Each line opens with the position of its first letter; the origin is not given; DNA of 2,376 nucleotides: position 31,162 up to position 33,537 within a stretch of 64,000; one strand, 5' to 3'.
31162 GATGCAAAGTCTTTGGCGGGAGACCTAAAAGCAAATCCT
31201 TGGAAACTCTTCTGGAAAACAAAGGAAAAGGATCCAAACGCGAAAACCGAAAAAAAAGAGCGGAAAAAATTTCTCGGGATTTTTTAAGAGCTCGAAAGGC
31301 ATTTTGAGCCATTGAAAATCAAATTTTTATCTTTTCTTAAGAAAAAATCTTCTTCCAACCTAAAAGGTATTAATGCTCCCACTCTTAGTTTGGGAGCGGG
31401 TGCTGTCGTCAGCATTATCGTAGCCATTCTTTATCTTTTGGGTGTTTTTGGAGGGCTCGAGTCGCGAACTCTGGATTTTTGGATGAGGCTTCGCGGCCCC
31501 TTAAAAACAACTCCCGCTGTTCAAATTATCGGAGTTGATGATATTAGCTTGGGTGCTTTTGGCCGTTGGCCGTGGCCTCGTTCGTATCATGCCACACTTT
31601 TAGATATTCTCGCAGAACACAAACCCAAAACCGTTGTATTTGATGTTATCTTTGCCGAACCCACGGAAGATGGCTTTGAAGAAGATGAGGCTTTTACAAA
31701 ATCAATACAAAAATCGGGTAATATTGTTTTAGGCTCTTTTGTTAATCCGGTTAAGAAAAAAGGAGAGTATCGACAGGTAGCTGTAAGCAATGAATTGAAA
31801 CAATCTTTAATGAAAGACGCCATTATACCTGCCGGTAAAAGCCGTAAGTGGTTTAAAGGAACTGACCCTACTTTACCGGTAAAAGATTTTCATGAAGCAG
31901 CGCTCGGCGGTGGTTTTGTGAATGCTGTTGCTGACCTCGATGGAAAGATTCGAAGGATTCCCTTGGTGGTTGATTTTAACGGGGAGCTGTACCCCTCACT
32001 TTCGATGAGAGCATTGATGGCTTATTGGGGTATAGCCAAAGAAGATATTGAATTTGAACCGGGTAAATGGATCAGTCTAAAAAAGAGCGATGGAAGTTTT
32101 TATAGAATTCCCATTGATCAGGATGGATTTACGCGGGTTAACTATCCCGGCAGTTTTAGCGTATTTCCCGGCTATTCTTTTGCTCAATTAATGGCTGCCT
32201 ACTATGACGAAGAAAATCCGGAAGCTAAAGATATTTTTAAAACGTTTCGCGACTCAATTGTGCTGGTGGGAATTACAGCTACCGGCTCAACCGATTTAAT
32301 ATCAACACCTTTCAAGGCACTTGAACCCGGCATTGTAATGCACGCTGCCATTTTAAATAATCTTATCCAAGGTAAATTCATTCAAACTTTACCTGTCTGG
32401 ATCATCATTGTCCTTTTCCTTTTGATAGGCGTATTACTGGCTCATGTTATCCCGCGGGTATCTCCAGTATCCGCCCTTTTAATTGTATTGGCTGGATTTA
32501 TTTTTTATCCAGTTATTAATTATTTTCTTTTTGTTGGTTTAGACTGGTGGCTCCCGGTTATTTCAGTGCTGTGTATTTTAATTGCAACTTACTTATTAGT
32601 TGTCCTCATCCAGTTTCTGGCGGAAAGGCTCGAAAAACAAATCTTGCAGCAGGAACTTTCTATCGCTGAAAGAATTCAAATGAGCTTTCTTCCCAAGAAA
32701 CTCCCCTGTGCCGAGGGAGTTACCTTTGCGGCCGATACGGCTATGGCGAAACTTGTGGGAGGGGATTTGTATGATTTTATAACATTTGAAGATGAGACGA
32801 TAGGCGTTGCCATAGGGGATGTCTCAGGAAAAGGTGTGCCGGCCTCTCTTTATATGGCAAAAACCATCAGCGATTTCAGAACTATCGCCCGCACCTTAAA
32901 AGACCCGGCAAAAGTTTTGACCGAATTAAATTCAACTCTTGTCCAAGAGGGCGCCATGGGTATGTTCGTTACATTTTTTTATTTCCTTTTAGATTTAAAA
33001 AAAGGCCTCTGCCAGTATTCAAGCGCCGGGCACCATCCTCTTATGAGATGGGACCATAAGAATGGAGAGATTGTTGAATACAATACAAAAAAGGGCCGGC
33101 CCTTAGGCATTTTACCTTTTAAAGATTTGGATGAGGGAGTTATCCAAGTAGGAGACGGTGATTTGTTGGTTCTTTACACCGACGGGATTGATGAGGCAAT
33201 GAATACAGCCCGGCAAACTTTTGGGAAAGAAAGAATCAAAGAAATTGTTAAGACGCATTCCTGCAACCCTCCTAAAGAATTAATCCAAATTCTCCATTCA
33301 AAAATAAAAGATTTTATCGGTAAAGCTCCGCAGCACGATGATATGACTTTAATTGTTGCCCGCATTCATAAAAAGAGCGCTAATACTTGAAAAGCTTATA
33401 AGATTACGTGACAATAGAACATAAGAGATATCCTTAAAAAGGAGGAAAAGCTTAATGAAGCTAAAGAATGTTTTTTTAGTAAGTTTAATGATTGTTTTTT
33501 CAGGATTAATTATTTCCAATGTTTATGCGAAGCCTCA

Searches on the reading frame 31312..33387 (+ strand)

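Call 50: search_protein_families(library=pfam, proteins=[window:31312-33387:+], max_evalue=0.00001)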
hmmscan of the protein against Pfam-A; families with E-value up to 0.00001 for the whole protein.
window:31312-33387:+ (692 aa): 2 families
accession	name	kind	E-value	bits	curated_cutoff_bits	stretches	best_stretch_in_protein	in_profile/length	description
PF05226.16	CHASE2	-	1.1e-58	199.2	26.3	1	34-374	3-253/257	CHASE2 domain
PF07228.17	SpoIIE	-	9.7e-49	166.4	25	1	494-685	2-191/192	Stage II sporulation protein E (SpoIIE)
